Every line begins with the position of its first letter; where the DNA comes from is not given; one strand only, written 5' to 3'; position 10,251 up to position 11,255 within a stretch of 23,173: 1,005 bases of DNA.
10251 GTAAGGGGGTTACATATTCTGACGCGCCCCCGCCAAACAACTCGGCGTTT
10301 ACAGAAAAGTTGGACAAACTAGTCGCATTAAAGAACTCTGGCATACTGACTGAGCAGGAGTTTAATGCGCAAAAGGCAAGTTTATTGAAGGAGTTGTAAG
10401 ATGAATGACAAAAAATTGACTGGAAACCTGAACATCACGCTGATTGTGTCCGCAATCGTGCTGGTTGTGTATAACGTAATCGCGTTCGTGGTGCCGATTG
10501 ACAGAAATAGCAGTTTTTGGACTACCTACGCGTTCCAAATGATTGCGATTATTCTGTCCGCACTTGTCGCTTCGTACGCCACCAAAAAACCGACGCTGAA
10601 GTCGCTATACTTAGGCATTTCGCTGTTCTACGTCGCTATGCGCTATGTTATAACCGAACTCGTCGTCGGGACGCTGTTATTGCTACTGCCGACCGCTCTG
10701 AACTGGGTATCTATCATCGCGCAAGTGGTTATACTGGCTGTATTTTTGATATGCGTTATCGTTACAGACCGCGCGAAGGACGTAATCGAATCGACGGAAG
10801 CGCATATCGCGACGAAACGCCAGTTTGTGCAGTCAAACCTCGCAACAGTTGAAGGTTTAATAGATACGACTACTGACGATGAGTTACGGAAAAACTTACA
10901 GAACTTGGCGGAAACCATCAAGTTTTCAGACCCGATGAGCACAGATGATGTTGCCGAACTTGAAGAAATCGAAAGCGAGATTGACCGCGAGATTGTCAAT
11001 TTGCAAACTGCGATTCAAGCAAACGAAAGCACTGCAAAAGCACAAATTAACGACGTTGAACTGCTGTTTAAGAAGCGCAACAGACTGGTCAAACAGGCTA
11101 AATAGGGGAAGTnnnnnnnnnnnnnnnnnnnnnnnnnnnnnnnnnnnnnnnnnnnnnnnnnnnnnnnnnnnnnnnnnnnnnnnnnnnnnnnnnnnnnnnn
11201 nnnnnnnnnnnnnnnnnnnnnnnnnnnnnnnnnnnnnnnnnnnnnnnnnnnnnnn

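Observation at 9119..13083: Four-gene operon: SPFH-SHOCT, 4-TM coiled-coil protein, ZnR-TPR-TIR protein and a 2-TM small protein. A candidate membrane-coupled TIR defence or envelope-stress system.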

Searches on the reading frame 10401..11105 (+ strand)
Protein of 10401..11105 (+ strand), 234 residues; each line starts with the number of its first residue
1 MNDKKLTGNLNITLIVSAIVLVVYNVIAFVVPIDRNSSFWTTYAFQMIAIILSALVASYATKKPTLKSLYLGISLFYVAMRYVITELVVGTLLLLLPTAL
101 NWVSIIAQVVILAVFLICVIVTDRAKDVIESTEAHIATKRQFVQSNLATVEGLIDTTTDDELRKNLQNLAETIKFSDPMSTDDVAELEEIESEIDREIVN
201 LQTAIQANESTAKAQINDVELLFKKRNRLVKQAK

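Call 3: search_protein_families(library=pfam, proteins=[window:10401-11105:+], max_evalue=0.1)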
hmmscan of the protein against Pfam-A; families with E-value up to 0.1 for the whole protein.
window:10401-11105:+ (234 aa): 5 families
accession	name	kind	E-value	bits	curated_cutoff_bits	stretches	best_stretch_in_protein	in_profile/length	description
PF14357.11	DUF4404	-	0.017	16.2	27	1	162-224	1-61/83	Domain of unknown function (DUF4404)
PF16888.10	YwqH-like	-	0.021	15.5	33.7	1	124-210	31-109/123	YwqH-like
PF15905.10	HMMR_N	-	0.031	14.2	30.1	1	152-221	218-283/330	Hyaluronan mediated motility receptor N-terminal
PF05791.16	Bacillus_HBL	-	0.04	14.2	29.1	1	147-229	88-170/177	Bacillus haemolytic enterotoxin (HBL)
PF05232.17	BTP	-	0.05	14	25.6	1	44-82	12-50/64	Chlorhexidine efflux transporter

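Call 4: search_protein_families(library=padloc, proteins=[window:10401-11105:+], max_evalue=0.1)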
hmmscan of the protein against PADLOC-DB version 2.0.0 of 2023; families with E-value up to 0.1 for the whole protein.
window:10401-11105:+ (234 aa): 0 families

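Call 5: search_protein_families(library=ncbifam, proteins=[window:10401-11105:+], max_evalue=0.1)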
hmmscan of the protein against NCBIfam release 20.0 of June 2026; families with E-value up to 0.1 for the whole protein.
window:10401-11105:+ (234 aa): 1 family
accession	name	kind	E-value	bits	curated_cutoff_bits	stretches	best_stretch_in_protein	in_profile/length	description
TIGR02558.1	HrpB2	equivalog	0.046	14.1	93.3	1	146-224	48-122/124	type III secretion protein HrpB2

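Call 35: find_related_loci(query=A2, collection=genome_contigs, flank=8000)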
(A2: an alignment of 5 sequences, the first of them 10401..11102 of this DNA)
Query A2 (234 aa) in genome_contigs; peptide patterns used: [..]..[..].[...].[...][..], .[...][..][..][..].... (x = any residue, [..] = any of these).
351 stretches matched a pattern; 328 encode a relative of the query (tblastn E <= 1e-3); the best 80 are kept; 80 distinct loci.
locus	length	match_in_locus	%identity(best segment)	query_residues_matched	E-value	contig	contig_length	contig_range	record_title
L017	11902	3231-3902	36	9-234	3e-43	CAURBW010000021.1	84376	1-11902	MAG TPA_asm: uncultured Clostridium sp. isolate ERR9968878_bin.17_MetaWRAP_v1.3_MAG genome assembly, contig: ERZ21616054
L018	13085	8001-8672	35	5-231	4e-42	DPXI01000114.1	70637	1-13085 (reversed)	MAG TPA_asm: Treponema sp. isolate UBA12037 contig_1649, whole genome shotgun sequence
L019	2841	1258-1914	37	6-228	1e-40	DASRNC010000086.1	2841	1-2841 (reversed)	MAG TPA_asm: Bacillota bacterium isolate SMAG_U10232 k141_21325, whole genome shotgun sequence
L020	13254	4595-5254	36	9-231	1e-40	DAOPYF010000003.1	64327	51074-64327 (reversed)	MAG TPA_asm: Treponemataceae bacterium isolate AMR_MDS_1321 NODE_307_length_64327_cov_13.443879, whole genome shotgun se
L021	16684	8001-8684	35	2-231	1e-39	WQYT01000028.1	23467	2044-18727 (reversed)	MAG: Coriobacteriia bacterium isolate Emb289P4bin29 Ga0123357_10001749, whole genome shotgun sequence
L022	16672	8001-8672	34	9-234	3e-39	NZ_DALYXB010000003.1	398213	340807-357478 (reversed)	MAG: Lacrimispora sp. isolate CTOTU47174 NODE_5_length_398213_cov_10.701922, whole genome shotgun sequence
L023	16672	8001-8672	34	9-234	3e-37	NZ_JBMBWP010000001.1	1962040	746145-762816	Lacrimispora sp. AGF001 contig_2, whole genome shotgun sequence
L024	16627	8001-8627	35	24-234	2e-37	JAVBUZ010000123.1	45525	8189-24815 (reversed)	MAG: Lachnospiraceae bacterium isolate EPI_MAG_00295 c_000008802265, whole genome shotgun sequence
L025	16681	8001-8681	34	6-234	2e-37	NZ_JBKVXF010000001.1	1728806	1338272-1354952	MAG: Lacrimispora sp. isolate 40-1_86 NODE_4_length_1728806_cov_28.152574, whole genome shotgun sequence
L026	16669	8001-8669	33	9-231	2e-37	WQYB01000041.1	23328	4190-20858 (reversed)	MAG: Treponema sp. isolate Emb289P3bin69 Ga0123356_10001804, whole genome shotgun sequence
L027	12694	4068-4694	33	19-231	4e-37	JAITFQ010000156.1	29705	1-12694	MAG: Chitinispirillales bacterium isolate Pal332_bin12 k119_666965, whole genome shotgun sequence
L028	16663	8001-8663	35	9-231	2e-36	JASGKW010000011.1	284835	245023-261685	MAG: Muricomes sp. isolate 5N624 JMF-2111-06-0005.ont.bin.624_10, whole genome shotgun sequence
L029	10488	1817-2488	34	9-234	3e-36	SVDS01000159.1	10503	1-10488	MAG: Paenibacillaceae bacterium isolate SIG286 NODE_3169_length_10503_cov_6.300499, whole genome shotgun sequence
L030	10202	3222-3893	34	6-231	2e-35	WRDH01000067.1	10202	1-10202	MAG: Oscillospiraceae bacterium isolate Lab288P3bin200 Ga0123353_10018960, whole genome shotgun sequence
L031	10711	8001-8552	39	19-204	7e-35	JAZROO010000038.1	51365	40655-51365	MAG: Eubacteriales bacterium isolate T1900045392_YK20190082.MAGScoT_cleanbin_000012 SGB_6935_k141_2278230, whole genome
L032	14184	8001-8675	34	5-231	6e-35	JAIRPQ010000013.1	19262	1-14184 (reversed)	MAG: Eubacteriales Family XIII. Incertae Sedis bacterium isolate Cf509_bin47 k119_1043324, whole genome shotgun sequence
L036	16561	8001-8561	37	16-204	8e-34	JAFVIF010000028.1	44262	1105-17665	MAG: Clostridia bacterium isolate RGIG5194 Sheep_Cecum-1__c231900, whole genome shotgun sequence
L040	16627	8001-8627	32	19-228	6e-32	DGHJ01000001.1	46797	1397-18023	MAG TPA_asm: Oscillospiraceae bacterium UBA3851 UBA3851_contig_25605, whole genome shotgun sequence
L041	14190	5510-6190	31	4-231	6e-32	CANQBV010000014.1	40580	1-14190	MAG: uncultured Clostridia bacterium isolate Lapin-001__bin61 genome assembly, contig: Lapin-001__NODE_1244_length_40580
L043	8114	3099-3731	32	4-209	4e-31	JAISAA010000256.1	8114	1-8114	MAG: Oscillospiraceae bacterium isolate Gx481_bin119 k119_1636603, whole genome shotgun sequence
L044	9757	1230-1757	36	18-193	5e-31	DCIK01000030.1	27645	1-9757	MAG TPA_asm: Clostridiales bacterium UBA1728 UBA1728_contig_29249, whole genome shotgun sequence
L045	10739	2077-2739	30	12-234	5e-31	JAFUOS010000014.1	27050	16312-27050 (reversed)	MAG: Tyzzerella sp. isolate RGIG4687 Roe_deer_Rectum-5__c2241, whole genome shotgun sequence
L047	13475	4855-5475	32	18-231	7e-31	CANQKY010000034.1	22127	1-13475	MAG: uncultured Clostridia bacterium isolate Lapin-016__bin17 genome assembly, contig: Lapin-016__NODE_2027_length_22127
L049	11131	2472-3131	30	5-231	8e-30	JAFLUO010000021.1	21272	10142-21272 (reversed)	MAG: Oscillospiraceae bacterium isolate HAN081 Seq21, whole genome shotgun sequence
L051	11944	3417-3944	33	18-193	2e-29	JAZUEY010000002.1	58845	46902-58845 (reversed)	MAG: Candidatus Limivicinus sp. isolate T1900045296_TH20190066.MAGScoT_cleanbin_000047 SGB_6092_k141_1926924, whole geno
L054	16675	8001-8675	31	2-228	1e-28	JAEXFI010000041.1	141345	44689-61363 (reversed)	MAG: Bacillota bacterium isolate OH_HBB_241 k127_1004081, whole genome shotgun sequence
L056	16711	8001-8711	28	2-234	2e-28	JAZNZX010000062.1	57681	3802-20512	MAG: Candidatus Fimenecus sp. isolate T1900044765_TS20190231.MAGScoT_cleanbin_000013 SGB_2408_k141_759686, whole genome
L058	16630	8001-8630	31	18-228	2e-28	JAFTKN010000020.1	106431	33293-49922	MAG: Clostridia bacterium isolate RGIG3902 Roe_deer_Cecum-2__c1767, whole genome shotgun sequence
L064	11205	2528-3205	31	10-231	8e-28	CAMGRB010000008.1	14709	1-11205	MAG: uncultured Clostridia bacterium isolate SRR11551381_bin.19_metaWRAP_v1.3_MAG genome assembly, contig: ERZ11474004.2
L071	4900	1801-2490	30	9-234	1e-26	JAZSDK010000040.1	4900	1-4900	MAG: Faecalimonas sp. isolate T1900044598_TS20190064.MAGScoT_cleanbin_000023 SGB_676_k141_193657, whole genome shotgun s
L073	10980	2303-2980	28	4-234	1e-26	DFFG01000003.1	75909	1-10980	MAG TPA_asm: Eubacterium sp. UBA3782 UBA3782_contig_1330, whole genome shotgun sequence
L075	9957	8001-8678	29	9-231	3e-26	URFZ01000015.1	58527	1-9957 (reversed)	uncultured Clostridiales bacterium isolate UMGS964 genome assembly, contig: NODE_665_length_58527_cov_5.258893, whole ge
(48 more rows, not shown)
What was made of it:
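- Distribution is patchy across phyla: Clostridia, Treponema, Chitinispirillales, Kiritimatiellaeota, Coriobacteriia and this Bifidobacteriaceae MAG (call 35).
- Tried and rejected: It was repeated with A2 (call 35).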

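Call 39: search_protein_families(library=pfam, proteins=[L073:2993-4993:+, L056:8728-9873:+, L071:2497-3663:+, L036:10221-11558:+, L032:8751-10136:+, L058:8672-10663:+, L041:6204-8183:+, L047:5489-7174:+, L030:3927-5462:+], max_evalue=0.01)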
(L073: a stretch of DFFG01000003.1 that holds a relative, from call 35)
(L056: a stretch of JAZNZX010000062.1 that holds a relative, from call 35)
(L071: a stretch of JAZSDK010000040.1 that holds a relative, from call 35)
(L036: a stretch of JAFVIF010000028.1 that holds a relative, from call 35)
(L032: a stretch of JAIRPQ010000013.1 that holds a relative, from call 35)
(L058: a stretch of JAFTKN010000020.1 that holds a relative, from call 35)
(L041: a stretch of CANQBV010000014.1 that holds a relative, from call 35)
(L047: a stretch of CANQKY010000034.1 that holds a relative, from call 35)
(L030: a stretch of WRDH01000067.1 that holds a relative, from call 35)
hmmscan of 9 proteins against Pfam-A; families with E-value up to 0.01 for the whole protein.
L073:2993-4993:+ (667 aa): 0 families

L056:8728-9873:+ (382 aa): 4 families
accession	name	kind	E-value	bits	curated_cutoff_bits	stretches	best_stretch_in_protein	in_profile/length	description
PF19789.6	DUF6273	-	2.4e-32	112.6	23.5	1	221-381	1-171/172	Domain of unknown function (DUF6273)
PF17004.11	SRP_TPR_like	-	0.0034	17.9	35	1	133-175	19-60/109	Putative TPR-like repeat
PF19880.4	DUF6353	-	0.0041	17.1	25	1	87-143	31-89/253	Family of unknown function (DUF6353)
PF21319.3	zf-FCS_1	-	0.0076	16.7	26.6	0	22-29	1-8/31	Zinc finger, FCS-type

L071:2497-3663:+ (389 aa): 4 families
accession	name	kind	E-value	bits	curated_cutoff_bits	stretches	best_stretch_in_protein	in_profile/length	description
PF00515.34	TPR_1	-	8.2e-05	22.7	27.8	1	76-102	8-34/34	Tetratricopeptide repeat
PF07719.23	TPR_2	-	0.00015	22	27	1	71-102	3-34/34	Tetratricopeptide repeat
PF13181.12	TPR_8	-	0.0012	19.3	25.7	1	73-102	5-34/34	Tetratricopeptide repeat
PF13414.12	TPR_11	-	0.0073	16.4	26.8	0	80-110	5-35/42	TPR repeat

L036:10221-11558:+ (446 aa): 1 family
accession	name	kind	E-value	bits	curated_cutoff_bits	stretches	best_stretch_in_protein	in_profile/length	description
PF23774.1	TPR_GEMI5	-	0.0051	16.8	33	1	62-103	80-121/209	GEMI5 TPR domain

L032:8751-10136:+ (462 aa): 4 families
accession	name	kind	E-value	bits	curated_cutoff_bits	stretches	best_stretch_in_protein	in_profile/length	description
PF13306.12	LRR_5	-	7.5e-104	343.1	27.7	4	83-196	14-125/127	BspA type Leucine rich repeat region (6 copies)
PF13855.12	LRR_8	-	3.6e-24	84.7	27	2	206-249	13-57/61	Leucine rich repeat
PF12799.13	LRR_4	-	1e-09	38.8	27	0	126-158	1-31/44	Leucine Rich repeats (2 copies)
PF23952.1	LRR_EndoS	-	2.4e-07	31.4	27.9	0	237-275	52-91/116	Endo-beta-N-acetylglucosaminidase EndoS LRR domain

L058:8672-10663:+ (664 aa): 1 family
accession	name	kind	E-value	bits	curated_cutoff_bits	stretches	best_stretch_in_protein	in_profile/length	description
PF08792.16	A2L_zn_ribbon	-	2.4e-05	24.3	22.9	1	9-36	5-32/33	A2L zinc ribbon domain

L041:6204-8183:+ (660 aa): 9 families
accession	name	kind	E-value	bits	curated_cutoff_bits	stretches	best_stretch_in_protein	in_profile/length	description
PF00542.24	Ribosomal_L12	-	4.8e-14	52.9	25.9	1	592-657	2-67/67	Ribosomal protein L7/L12 C-terminal domain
PF00515.34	TPR_1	-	1.2e-05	25.3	27.8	1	64-91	7-34/34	Tetratricopeptide repeat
PF10602.15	RPN7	-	0.00047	20.3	29.6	0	504-565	23-84/174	26S proteasome subunit RPN7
PF13181.12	TPR_8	-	0.00071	20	25.7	1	70-91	13-34/34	Tetratricopeptide repeat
PF13428.12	TPR_14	-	0.0015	19.5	23.5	1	62-97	5-40/44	Tetratricopeptide repeat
PF07719.23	TPR_2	-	0.0015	18.9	27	1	64-91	7-34/34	Tetratricopeptide repeat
PF14863.12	Alkyl_sulf_dimr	-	0.0016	19.3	26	1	48-97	59-108/139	Alkyl sulfatase dimerisation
PF13414.12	TPR_11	-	0.0023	18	26.8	1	68-94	4-30/42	TPR repeat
PF14559.12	TPR_19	-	0.0026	18.5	25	1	69-96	2-29/68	Tetratricopeptide repeat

L047:5489-7174:+ (562 aa): 4 families
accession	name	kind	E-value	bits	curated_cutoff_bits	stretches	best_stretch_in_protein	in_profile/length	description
PF00515.34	TPR_1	-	9.7e-05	22.5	27.8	1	64-91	7-34/34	Tetratricopeptide repeat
PF07719.23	TPR_2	-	0.0013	19.1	27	1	64-91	7-34/34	Tetratricopeptide repeat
PF13428.12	TPR_14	-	0.0016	19.4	23.5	0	62-97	5-40/44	Tetratricopeptide repeat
PF13181.12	TPR_8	-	0.003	18.1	25.7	0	70-91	13-34/34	Tetratricopeptide repeat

L030:3927-5462:+ (512 aa): 3 families
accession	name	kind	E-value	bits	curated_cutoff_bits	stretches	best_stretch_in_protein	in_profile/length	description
PF13540.12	RCC1_2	-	3.7e-11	42.9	22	1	251-274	1-24/30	Regulator of chromosome condensation (RCC1) repeat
PF25390.1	WD40_RLD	-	4.1e-09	36.7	150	1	193-313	132-273/363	RCC1-like domain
PF00515.34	TPR_1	-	0.0054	16.9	27.8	0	56-88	2-34/34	Tetratricopeptide repeat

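Call 57: search_protein_families(library=pfam, proteins=[L040:10683-13403:+, L045:4797-6548:+, L054:10878-12707:+, L043:3826-5535:+, L044:1864-2952:+, L049:3162-4112:+, L051:4065-5279:+, L064:3385-5469:+, L075:8691-9872:+, L040:8667-10658:+], max_evalue=0.01)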
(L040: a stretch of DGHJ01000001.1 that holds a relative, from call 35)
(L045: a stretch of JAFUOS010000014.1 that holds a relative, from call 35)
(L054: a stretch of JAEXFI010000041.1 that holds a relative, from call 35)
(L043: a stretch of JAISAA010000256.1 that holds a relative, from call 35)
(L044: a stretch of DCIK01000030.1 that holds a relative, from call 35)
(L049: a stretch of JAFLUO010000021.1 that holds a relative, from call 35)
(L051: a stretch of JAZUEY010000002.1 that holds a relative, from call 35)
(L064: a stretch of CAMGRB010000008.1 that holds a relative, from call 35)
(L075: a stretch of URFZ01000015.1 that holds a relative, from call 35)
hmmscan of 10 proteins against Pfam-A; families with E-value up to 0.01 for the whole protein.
L040:10683-13403:+ (907 aa): 3 families
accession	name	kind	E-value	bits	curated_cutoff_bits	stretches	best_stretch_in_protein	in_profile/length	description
PF05872.18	HerA_C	-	1.4e-07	31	22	1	620-748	236-362/502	Helicase HerA-like C-terminal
PF01935.23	DUF87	-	2.5e-06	28.2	23.2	1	399-622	10-216/220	Helicase HerA, central domain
PF06745.19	ATPase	-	0.0017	18.2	26.6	0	66-141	67-146/231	KaiC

L045:4797-6548:+ (584 aa): 1 family
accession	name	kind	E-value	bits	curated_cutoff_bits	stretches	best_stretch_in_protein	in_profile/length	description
PF06103.16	DUF948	-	0.0094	16.6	37.2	0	10-55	39-84/89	Bacterial protein of unknown function (DUF948)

L054:10878-12707:+ (610 aa): 0 families

L043:3826-5535:+ (570 aa): 1 family
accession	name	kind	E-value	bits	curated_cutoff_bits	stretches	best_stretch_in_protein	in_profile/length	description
PF11781.13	Zn_ribbon_RRN7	-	0.00048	20.2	27.1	1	3-30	4-31/32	Zinc-finger of RNA-polymerase I-specific TFIIB, Rrn7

L044:1864-2952:+ (363 aa): 4 families
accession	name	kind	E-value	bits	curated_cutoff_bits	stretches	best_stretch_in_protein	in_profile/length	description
PF11781.13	Zn_ribbon_RRN7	-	0.0034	17.4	27.1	1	8-32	4-28/32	Zinc-finger of RNA-polymerase I-specific TFIIB, Rrn7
PF10080.14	FtrD-like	-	0.0039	17.7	26.3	1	10-41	36-67/101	Membrane iron-sulfur containing protein FtrD-like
PF08792.16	A2L_zn_ribbon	-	0.0067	16.5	22.9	0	6-32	1-28/33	A2L zinc ribbon domain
PF17661.6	DUF5523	-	0.008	16.3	27.8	0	69-168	46-146/254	Family of unknown function (DUF5523)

L049:3162-4112:+ (317 aa): 3 families
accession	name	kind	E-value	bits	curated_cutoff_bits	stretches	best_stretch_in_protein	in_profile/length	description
PF10080.14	FtrD-like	-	0.0017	18.9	26.3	1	5-36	36-67/101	Membrane iron-sulfur containing protein FtrD-like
PF11781.13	Zn_ribbon_RRN7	-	0.002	18.1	27.1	1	3-27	4-28/32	Zinc-finger of RNA-polymerase I-specific TFIIB, Rrn7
PF08792.16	A2L_zn_ribbon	-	0.0042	17.2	22.9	1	1-27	1-28/33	A2L zinc ribbon domain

L051:4065-5279:+ (405 aa): 2 families
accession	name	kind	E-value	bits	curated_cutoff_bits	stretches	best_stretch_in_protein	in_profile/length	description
PF08792.16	A2L_zn_ribbon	-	0.0012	18.9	22.9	1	1-27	1-28/33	A2L zinc ribbon domain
PF11781.13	Zn_ribbon_RRN7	-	0.0024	17.9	27.1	1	2-27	3-28/32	Zinc-finger of RNA-polymerase I-specific TFIIB, Rrn7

L064:3385-5469:+ (695 aa): 1 family
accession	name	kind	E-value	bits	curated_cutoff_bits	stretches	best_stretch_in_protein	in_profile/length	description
PF19773.5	DUF6259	-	5e-27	95.2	28.7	1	221-526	3-294/300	Domain of unknown function (DUF6259)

L075:8691-9872:+ (394 aa): 0 families

L040:8667-10658:+ (664 aa): 0 families

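Call 63: search_protein_families(library=padloc, alignment_id=A4, max_evalue=0.00001)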
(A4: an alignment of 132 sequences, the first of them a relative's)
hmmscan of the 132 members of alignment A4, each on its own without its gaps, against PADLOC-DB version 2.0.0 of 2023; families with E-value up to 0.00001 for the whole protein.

A. member 1, L017:382-1113:- (244 aa): 89 families (the best 25 are shown)
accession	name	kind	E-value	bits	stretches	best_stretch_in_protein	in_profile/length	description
PDLC02980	AriA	-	1.3e-16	59.5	1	155-198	260-303/304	-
PDLC02979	AriA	-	2.2e-15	55.4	2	152-197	326-372/373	-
PDLC04135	mad3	-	5.5e-14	50.5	1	152-198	282-327/374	mads_3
PDLC00290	PtuA1|PtuA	-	9.3e-14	49.6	1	145-206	261-322/414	AAA ATPase domain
PDLC00274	PtuA1|PtuA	-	1.2e-13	49.1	1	143-212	295-366/438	AAA ATPase domain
PDLC00091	GajA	-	1.2e-13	48.8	1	156-199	299-343/627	AAA ATPase domain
PDLC00278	PtuA1|PtuA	-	1.6e-13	48.7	1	32-62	18-48/436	AAA ATPase domain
PDLC00285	PtuA1|PtuA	-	4.5e-13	47.2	1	148-241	278-380/432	AAA ATPase domain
PDLC02913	ATPase_I-A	-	4.6e-13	47.1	1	22-58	60-95/508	-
PDLC04213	HEC-02A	-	4.7e-13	47.4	1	152-198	230-276/337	-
PDLC03878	NsnB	-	7.2e-13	47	1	151-195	234-278/345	-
PDLC00279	PtuA1|PtuA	-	7.7e-13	46.3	1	32-116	21-104/416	AAA ATPase domain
PDLC00305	PtuA1|PtuA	-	9.4e-13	46.2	1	21-62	8-48/392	AAA ATPase domain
PDLC00271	PtuA1|PtuA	-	1e-12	46.4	0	32-60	18-46/421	AAA ATPase domain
PDLC00298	PtuA1|PtuA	-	1.7e-12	45.1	1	32-62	18-48/423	AAA ATPase domain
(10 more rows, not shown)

B. families by the number of members that match (of 132 scanned): 272 families (the first 25 are shown)
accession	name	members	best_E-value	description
PDLC04140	mad8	4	8.6e-12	mads_8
PDLC02926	HTH_VI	3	9.8e-12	-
PDLC04142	capH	3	7.9e-09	capH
PDLC04775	PDC-M69A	3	3.7e-08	-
PDLC04135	mad3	2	1.2e-32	mads_3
PDLC05027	PDC-S48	2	5.2e-32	-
PDLC01247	DEDDh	2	2.2e-29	"CAS-I,CAS-II,CAS-III,CAS-IV,CAS-V,CAS-VI; associated"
PDLC02980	AriA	2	1.3e-16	-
PDLC03945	RmrA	2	2.7e-11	-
PDLC03951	RmrA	2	1.6e-10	-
PDLC03954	RmrA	2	4.4e-10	-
PDLC03944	RmrA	2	3.3e-08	-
PDLC03947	RmrA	2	3.4e-08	-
PDLC03952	RmrA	2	2.8e-07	-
PDLC04851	PDC-S05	1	9.5e-141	-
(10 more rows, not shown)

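Call 64: search_protein_families(library=pfam, alignment_id=A4, max_evalue=0.00001)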
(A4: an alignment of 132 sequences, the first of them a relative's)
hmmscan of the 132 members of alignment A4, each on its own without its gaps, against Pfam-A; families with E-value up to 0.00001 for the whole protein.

A. member 1, L017:382-1113:- (244 aa): 4 families
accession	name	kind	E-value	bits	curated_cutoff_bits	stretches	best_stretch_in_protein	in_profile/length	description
PF13175.12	AAA_15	-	4.8e-15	56.5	32.1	1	152-197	327-373/374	AAA ATPase domain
PF13304.12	AAA_21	-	7e-15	56.3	27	1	155-198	260-303/304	AAA domain, putative AbiEii toxin, Type IV TA system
PF02463.25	SMC_N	-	3.8e-10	40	40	0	30-58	17-45/220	RecF/RecN/SMC N terminal domain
PF13476.12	AAA_23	-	3.1e-09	38.2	27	1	21-65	4-47/201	AAA domain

B. families by the number of members that match (of 132 scanned): 180 families (the first 25 are shown)
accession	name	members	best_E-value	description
PF01554.23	MatE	5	1.5e-43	MatE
PF00702.32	Hydrolase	3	1.4e-38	haloacid dehalogenase-like hydrolase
PF00589.27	Phage_integrase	3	8.1e-30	Phage integrase family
PF02518.31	HATPase_c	3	3e-19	Histidine kinase-, DNA gyrase B-, and HSP90-like ATPase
PF01381.28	HTH_3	3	2.5e-18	Helix-turn-helix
PF13560.12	HTH_31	3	1e-12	Helix-turn-helix domain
PF12844.13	HTH_19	3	1.2e-11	Helix-turn-helix domain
PF00248.27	Aldo_ket_red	2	8.1e-73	Aldo/keto reductase family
PF00009.33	GTP_EFTU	2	1.2e-55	Elongation factor Tu GTP binding domain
PF00535.33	Glycos_transf_2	2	4e-38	Glycosyl transferase family 2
PF00239.26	Resolvase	2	3.8e-28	Resolvase, N terminal domain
PF00072.30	Response_reg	2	4.5e-26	Response regulator receiver domain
PF01145.31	Band_7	2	1.7e-24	SPFH domain / Band 7 family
PF04055.27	Radical_SAM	2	3.7e-24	Radical SAM superfamily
PF00929.31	RNase_T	2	2.6e-22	Exonuclease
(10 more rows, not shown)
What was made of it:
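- Their Pfam content is mostly housekeeping: MatE 5, integrase 3, resolvase 2 (calls 63, 64).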

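Call 67: search_dna_similar(query=window:10401-11102:+, collection=plasmids, mode=protein, max_evalue=0.001)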
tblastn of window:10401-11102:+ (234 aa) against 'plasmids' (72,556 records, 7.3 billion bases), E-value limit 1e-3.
Records with a match: 1; places in all: 1; records where one place covers at least 80% of the query: 0.
Best place of each record, by identity: <60% 1.
By first word of the organism name: Butyrivibrio 1.
By predicted mobility (MOB-suite, as given by PLSDB): non-mobilizable 1.
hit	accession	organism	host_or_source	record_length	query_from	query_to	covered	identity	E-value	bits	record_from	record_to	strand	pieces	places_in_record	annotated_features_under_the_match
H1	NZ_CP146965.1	Butyrivibrio fibrisolvens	Bovinae,Bovine rumen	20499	102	180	34%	35.4%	3e-6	55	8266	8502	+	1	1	hypothetical protein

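Call 68: search_dna_similar(query=window:10401-11102:+, collection=phages, mode=protein, max_evalue=0.001)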
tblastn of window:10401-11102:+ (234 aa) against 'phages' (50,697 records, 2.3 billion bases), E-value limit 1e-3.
No match.
